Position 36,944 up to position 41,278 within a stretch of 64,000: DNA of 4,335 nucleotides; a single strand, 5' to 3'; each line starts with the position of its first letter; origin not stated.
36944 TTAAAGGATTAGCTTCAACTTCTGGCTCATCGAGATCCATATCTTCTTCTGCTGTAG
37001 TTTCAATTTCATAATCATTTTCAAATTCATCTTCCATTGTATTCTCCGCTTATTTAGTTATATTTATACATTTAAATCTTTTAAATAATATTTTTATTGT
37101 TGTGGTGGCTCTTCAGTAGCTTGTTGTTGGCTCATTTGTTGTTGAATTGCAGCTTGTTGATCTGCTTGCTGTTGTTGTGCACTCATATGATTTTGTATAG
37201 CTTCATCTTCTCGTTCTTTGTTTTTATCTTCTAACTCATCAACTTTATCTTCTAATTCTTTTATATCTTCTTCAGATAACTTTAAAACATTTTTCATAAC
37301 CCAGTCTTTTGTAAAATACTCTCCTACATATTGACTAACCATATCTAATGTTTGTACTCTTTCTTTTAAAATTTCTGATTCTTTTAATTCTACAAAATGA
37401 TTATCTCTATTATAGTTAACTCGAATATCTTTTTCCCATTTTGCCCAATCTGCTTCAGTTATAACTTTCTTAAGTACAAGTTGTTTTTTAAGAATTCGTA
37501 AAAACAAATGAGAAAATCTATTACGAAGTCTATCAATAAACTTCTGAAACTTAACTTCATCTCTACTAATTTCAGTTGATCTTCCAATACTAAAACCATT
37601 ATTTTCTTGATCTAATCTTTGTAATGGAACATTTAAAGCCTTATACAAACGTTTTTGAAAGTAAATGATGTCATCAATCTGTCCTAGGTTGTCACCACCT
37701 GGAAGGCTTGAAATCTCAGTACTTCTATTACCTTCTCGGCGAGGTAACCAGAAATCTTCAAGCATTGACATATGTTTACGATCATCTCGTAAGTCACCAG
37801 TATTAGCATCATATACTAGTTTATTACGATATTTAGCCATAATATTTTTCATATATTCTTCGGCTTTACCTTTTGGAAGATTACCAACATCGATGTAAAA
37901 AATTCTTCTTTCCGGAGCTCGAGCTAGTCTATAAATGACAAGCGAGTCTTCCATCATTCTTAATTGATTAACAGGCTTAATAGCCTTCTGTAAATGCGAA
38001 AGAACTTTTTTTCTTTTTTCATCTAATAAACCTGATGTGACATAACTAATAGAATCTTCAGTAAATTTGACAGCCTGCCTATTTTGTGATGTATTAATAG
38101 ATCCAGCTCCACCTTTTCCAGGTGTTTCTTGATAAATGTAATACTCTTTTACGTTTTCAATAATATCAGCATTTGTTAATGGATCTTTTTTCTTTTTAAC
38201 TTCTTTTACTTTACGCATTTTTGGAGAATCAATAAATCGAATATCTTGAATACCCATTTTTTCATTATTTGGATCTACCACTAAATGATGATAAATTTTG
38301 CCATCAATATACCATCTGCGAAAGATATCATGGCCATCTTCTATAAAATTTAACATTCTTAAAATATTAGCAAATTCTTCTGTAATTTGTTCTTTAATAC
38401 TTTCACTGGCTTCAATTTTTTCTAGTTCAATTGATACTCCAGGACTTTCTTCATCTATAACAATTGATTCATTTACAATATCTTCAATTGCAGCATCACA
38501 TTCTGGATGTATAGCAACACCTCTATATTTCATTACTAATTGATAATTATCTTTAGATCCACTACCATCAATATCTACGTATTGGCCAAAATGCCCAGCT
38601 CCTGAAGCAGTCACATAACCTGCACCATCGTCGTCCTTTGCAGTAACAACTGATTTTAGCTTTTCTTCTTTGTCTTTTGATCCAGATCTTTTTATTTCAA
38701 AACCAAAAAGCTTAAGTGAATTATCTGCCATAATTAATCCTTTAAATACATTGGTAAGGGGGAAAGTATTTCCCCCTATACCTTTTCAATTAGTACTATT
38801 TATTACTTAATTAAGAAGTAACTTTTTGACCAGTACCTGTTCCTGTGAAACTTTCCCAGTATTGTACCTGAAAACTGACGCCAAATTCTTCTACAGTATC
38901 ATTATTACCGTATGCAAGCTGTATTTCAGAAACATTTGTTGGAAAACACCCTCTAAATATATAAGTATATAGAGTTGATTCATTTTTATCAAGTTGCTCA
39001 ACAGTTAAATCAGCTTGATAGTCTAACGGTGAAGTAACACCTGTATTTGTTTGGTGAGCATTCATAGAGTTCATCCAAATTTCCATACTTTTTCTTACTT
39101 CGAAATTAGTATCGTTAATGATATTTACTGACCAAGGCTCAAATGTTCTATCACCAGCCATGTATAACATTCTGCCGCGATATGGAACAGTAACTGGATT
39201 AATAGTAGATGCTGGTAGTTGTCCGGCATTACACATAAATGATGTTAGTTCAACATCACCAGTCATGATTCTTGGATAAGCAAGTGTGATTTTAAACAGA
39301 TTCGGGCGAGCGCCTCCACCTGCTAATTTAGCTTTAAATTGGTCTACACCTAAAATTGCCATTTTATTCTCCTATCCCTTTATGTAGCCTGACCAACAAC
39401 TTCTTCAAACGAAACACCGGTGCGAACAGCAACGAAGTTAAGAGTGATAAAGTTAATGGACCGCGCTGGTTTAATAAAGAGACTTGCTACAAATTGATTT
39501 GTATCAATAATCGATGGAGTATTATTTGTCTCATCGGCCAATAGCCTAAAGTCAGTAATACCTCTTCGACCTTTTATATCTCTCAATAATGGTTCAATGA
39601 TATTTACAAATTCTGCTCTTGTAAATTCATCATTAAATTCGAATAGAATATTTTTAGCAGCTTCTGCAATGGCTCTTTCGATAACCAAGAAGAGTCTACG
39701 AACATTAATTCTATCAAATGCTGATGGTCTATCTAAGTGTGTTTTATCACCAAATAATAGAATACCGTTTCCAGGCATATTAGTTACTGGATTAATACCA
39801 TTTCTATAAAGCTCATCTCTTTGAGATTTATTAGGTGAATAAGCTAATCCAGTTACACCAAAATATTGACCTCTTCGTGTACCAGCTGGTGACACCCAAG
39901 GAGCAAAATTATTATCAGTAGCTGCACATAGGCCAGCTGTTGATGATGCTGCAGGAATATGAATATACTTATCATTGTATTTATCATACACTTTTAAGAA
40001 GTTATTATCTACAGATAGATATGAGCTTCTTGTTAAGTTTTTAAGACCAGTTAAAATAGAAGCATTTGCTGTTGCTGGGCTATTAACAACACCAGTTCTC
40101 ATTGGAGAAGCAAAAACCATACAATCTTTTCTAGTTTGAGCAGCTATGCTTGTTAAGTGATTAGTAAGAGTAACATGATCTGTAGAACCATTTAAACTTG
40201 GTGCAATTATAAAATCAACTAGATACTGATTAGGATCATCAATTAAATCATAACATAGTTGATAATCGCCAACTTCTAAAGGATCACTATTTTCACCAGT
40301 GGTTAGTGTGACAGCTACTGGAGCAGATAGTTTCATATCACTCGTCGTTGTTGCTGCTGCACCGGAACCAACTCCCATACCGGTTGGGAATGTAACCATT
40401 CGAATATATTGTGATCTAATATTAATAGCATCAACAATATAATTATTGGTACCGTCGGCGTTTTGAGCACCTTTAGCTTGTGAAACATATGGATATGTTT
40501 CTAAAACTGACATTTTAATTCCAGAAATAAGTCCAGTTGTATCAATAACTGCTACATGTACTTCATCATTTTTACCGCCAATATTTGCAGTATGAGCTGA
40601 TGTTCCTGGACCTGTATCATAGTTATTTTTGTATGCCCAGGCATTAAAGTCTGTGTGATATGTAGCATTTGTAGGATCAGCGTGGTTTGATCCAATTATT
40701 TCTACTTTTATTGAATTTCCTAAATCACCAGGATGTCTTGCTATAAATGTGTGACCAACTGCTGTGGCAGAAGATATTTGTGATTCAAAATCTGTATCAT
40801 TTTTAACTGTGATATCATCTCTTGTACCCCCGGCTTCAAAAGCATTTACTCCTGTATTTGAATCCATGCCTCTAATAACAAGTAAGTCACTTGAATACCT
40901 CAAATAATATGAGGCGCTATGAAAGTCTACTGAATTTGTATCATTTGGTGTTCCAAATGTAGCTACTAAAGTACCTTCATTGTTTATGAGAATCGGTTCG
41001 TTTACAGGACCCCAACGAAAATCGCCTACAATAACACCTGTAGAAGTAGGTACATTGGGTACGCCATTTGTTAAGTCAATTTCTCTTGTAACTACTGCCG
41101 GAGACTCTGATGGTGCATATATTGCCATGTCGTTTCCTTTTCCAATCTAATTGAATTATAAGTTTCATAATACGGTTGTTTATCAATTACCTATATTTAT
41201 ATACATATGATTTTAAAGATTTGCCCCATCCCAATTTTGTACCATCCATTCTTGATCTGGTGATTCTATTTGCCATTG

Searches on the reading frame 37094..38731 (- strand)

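Call 71: search_protein_families(library=pfam, proteins=[window:37094-38731:-], max_evalue=0.001)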
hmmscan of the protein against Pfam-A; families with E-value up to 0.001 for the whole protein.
window:37094-38731:- (545 aa): 1 family
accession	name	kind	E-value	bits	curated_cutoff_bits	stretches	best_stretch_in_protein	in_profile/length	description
PF07230.16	Portal_T4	-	6.9e-170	565.9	22.9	1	63-498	2-431/433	Bacteriophage T4-like portal protein (Gp20)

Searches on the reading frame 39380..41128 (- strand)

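Call 71: search_protein_families(library=pfam, proteins=[window:39380-41128:-], max_evalue=0.001)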
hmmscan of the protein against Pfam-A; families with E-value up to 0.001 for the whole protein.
window:39380-41128:- (582 aa): 3 families
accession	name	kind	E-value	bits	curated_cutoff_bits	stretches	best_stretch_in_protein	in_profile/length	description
PF17482.7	Phage_sheath_1C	-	4.2e-14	52.9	26.9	1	467-566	2-102/104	Phage tail sheath C-terminal domain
PF04984.19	Phage_sheath_1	-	5e-13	49.6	31.4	1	302-463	18-167/168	Phage tail sheath protein subtilisin-like domain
PF22671.1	Gp18_domIII_N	-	1.2e-06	29.2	27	1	32-86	5-57/58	Tail sheath protein Gp18 domain III N-terminal region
